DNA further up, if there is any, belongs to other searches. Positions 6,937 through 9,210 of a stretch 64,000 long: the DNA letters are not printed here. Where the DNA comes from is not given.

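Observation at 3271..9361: GMC flavoprotein plus three-subunit acetone-carboxylase/hydantoinase-like ATPase: candidate uncharacterised alcohol-to-ketone-to-carboxylate (or lactam-opening) pathway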

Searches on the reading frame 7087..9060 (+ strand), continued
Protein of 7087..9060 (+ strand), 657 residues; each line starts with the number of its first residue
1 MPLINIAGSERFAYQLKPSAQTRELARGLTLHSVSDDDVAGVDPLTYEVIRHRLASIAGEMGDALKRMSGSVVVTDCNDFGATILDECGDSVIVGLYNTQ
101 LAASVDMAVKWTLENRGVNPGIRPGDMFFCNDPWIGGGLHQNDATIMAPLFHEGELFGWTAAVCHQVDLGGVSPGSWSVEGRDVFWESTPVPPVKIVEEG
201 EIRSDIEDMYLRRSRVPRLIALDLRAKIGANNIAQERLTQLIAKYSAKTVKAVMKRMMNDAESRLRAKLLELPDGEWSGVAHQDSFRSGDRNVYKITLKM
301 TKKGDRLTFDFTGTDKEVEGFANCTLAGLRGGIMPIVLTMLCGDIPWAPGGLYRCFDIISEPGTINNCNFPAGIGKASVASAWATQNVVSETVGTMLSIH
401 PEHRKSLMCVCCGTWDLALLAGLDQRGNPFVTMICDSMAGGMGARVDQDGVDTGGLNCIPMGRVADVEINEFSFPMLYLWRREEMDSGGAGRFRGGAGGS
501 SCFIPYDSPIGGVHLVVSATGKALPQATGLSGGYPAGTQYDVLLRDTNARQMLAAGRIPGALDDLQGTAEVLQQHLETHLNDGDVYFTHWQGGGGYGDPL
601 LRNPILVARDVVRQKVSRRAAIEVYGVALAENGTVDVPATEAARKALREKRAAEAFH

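Call 51: search_protein_families(library=pfam, proteins=[L042:2664-3782:+, L071:16698-17600:+, L082:3660-5099:-, L012:16014-16868:-, L047:91-978:+, L051:2619-3887:+, L063:4468-5514:-, L050:14682-16124:-, L034:4213-5451:+, L034:6091-7797:+], max_evalue=0.0001)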
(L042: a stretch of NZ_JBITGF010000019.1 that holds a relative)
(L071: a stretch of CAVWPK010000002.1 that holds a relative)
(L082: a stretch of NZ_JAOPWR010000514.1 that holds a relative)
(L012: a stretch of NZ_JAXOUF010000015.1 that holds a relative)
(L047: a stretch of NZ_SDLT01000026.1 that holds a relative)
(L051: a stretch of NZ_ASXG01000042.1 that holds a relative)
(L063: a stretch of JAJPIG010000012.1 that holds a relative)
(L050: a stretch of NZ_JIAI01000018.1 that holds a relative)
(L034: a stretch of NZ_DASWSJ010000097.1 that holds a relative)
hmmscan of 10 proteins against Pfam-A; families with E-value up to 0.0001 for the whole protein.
L042:2664-3782:+ (373 aa): 3 families
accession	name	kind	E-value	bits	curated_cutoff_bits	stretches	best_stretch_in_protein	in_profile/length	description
PF07883.17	Cupin_2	-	5.9e-24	84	27.2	1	114-177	6-68/70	Cupin domain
PF02311.25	AraC_binding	-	1.2e-05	25.5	21.1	0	119-159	16-55/135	AraC-like ligand binding domain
PF05899.18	Cupin_3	-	4e-05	23.7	23.5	0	128-160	27-59/74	EutQ-like cupin domain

L071:16698-17600:+ (301 aa): 1 family
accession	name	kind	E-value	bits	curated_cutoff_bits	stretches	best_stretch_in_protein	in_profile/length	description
PF01557.24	FAA_hydrolase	-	2.1e-52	178.3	23.9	1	116-276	5-175/214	Fumarylacetoacetate (FAA) hydrolase C-terminal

L082:3660-5099:- (480 aa): 2 families
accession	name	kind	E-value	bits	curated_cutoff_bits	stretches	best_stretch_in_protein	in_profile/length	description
PF00848.25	Ring_hydroxyl_A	-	7.1e-18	65.7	24.9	1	240-476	11-207/208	Ring hydroxylating alpha subunit (catalytic domain)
PF00355.32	Rieske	-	7.6e-17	61.5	20.3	1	88-172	1-83/88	Rieske [2Fe-2S] domain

L012:16014-16868:- (285 aa): 2 families
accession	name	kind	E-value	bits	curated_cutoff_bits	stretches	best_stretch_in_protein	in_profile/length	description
PF00005.33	ABC_tran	-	1.5e-31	110.3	25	1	72-213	1-136/137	ABC transporter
PF13304.12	AAA_21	-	3.9e-08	34.1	27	0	184-241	236-295/304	AAA domain, putative AbiEii toxin, Type IV TA system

L047:91-978:+ (296 aa): 0 families

L051:2619-3887:+ (423 aa): 1 family
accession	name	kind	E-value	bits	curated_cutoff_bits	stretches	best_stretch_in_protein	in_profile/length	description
PF11716.13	MDMPI_N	-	1.6e-23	84.4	24.2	1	244-364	17-139/140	Mycothiol maleylpyruvate isomerase N-terminal domain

L063:4468-5514:- (349 aa): 1 family
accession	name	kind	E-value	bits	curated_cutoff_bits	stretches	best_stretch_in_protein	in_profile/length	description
PF04909.20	Amidohydro_2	-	2.8e-28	99.9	26.4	1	47-342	12-289/289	Amidohydrolase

L050:14682-16124:- (481 aa): 3 families
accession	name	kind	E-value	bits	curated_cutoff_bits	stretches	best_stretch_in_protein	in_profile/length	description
PF07690.21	MFS_1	-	4.4e-42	144.7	33.4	2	58-323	2-241/347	Major Facilitator Superfamily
PF00083.30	Sugar_tr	-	3.1e-24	86.1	22.3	1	88-455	47-430/452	Sugar (and other) transporter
PF06779.20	MFS_4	-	2.8e-06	27.4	26.3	1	76-230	17-173/364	Uncharacterised MFS-type transporter YbfB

L034:4213-5451:+ (413 aa): 0 families

L034:6091-7797:+ (569 aa): 0 families

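Call 59: search_solved_structures(query=window:7087-9060:+, max_evalue=1e-30, show_alignments=4)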
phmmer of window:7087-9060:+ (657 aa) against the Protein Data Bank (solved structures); distinct sequences matched with E-value up to 1e-30: 5.
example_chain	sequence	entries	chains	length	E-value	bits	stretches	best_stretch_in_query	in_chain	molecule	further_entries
5l9w_A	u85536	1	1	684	5.8e-55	190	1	37-651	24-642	Acetophenone carboxylase delta subunit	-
6yra_B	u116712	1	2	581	9.7e-52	179.3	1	42-646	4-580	Hydantoinase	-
7hk5_A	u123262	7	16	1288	1.6e-44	155.5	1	43-498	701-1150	N-methylhydantoinase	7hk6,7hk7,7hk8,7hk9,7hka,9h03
5m45_A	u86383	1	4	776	2.8e-42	148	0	436-654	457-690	Acetone carboxylase alpha subunit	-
5svb_A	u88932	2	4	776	1.4e-41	145.7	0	436-654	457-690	Acetone carboxylase alpha subunit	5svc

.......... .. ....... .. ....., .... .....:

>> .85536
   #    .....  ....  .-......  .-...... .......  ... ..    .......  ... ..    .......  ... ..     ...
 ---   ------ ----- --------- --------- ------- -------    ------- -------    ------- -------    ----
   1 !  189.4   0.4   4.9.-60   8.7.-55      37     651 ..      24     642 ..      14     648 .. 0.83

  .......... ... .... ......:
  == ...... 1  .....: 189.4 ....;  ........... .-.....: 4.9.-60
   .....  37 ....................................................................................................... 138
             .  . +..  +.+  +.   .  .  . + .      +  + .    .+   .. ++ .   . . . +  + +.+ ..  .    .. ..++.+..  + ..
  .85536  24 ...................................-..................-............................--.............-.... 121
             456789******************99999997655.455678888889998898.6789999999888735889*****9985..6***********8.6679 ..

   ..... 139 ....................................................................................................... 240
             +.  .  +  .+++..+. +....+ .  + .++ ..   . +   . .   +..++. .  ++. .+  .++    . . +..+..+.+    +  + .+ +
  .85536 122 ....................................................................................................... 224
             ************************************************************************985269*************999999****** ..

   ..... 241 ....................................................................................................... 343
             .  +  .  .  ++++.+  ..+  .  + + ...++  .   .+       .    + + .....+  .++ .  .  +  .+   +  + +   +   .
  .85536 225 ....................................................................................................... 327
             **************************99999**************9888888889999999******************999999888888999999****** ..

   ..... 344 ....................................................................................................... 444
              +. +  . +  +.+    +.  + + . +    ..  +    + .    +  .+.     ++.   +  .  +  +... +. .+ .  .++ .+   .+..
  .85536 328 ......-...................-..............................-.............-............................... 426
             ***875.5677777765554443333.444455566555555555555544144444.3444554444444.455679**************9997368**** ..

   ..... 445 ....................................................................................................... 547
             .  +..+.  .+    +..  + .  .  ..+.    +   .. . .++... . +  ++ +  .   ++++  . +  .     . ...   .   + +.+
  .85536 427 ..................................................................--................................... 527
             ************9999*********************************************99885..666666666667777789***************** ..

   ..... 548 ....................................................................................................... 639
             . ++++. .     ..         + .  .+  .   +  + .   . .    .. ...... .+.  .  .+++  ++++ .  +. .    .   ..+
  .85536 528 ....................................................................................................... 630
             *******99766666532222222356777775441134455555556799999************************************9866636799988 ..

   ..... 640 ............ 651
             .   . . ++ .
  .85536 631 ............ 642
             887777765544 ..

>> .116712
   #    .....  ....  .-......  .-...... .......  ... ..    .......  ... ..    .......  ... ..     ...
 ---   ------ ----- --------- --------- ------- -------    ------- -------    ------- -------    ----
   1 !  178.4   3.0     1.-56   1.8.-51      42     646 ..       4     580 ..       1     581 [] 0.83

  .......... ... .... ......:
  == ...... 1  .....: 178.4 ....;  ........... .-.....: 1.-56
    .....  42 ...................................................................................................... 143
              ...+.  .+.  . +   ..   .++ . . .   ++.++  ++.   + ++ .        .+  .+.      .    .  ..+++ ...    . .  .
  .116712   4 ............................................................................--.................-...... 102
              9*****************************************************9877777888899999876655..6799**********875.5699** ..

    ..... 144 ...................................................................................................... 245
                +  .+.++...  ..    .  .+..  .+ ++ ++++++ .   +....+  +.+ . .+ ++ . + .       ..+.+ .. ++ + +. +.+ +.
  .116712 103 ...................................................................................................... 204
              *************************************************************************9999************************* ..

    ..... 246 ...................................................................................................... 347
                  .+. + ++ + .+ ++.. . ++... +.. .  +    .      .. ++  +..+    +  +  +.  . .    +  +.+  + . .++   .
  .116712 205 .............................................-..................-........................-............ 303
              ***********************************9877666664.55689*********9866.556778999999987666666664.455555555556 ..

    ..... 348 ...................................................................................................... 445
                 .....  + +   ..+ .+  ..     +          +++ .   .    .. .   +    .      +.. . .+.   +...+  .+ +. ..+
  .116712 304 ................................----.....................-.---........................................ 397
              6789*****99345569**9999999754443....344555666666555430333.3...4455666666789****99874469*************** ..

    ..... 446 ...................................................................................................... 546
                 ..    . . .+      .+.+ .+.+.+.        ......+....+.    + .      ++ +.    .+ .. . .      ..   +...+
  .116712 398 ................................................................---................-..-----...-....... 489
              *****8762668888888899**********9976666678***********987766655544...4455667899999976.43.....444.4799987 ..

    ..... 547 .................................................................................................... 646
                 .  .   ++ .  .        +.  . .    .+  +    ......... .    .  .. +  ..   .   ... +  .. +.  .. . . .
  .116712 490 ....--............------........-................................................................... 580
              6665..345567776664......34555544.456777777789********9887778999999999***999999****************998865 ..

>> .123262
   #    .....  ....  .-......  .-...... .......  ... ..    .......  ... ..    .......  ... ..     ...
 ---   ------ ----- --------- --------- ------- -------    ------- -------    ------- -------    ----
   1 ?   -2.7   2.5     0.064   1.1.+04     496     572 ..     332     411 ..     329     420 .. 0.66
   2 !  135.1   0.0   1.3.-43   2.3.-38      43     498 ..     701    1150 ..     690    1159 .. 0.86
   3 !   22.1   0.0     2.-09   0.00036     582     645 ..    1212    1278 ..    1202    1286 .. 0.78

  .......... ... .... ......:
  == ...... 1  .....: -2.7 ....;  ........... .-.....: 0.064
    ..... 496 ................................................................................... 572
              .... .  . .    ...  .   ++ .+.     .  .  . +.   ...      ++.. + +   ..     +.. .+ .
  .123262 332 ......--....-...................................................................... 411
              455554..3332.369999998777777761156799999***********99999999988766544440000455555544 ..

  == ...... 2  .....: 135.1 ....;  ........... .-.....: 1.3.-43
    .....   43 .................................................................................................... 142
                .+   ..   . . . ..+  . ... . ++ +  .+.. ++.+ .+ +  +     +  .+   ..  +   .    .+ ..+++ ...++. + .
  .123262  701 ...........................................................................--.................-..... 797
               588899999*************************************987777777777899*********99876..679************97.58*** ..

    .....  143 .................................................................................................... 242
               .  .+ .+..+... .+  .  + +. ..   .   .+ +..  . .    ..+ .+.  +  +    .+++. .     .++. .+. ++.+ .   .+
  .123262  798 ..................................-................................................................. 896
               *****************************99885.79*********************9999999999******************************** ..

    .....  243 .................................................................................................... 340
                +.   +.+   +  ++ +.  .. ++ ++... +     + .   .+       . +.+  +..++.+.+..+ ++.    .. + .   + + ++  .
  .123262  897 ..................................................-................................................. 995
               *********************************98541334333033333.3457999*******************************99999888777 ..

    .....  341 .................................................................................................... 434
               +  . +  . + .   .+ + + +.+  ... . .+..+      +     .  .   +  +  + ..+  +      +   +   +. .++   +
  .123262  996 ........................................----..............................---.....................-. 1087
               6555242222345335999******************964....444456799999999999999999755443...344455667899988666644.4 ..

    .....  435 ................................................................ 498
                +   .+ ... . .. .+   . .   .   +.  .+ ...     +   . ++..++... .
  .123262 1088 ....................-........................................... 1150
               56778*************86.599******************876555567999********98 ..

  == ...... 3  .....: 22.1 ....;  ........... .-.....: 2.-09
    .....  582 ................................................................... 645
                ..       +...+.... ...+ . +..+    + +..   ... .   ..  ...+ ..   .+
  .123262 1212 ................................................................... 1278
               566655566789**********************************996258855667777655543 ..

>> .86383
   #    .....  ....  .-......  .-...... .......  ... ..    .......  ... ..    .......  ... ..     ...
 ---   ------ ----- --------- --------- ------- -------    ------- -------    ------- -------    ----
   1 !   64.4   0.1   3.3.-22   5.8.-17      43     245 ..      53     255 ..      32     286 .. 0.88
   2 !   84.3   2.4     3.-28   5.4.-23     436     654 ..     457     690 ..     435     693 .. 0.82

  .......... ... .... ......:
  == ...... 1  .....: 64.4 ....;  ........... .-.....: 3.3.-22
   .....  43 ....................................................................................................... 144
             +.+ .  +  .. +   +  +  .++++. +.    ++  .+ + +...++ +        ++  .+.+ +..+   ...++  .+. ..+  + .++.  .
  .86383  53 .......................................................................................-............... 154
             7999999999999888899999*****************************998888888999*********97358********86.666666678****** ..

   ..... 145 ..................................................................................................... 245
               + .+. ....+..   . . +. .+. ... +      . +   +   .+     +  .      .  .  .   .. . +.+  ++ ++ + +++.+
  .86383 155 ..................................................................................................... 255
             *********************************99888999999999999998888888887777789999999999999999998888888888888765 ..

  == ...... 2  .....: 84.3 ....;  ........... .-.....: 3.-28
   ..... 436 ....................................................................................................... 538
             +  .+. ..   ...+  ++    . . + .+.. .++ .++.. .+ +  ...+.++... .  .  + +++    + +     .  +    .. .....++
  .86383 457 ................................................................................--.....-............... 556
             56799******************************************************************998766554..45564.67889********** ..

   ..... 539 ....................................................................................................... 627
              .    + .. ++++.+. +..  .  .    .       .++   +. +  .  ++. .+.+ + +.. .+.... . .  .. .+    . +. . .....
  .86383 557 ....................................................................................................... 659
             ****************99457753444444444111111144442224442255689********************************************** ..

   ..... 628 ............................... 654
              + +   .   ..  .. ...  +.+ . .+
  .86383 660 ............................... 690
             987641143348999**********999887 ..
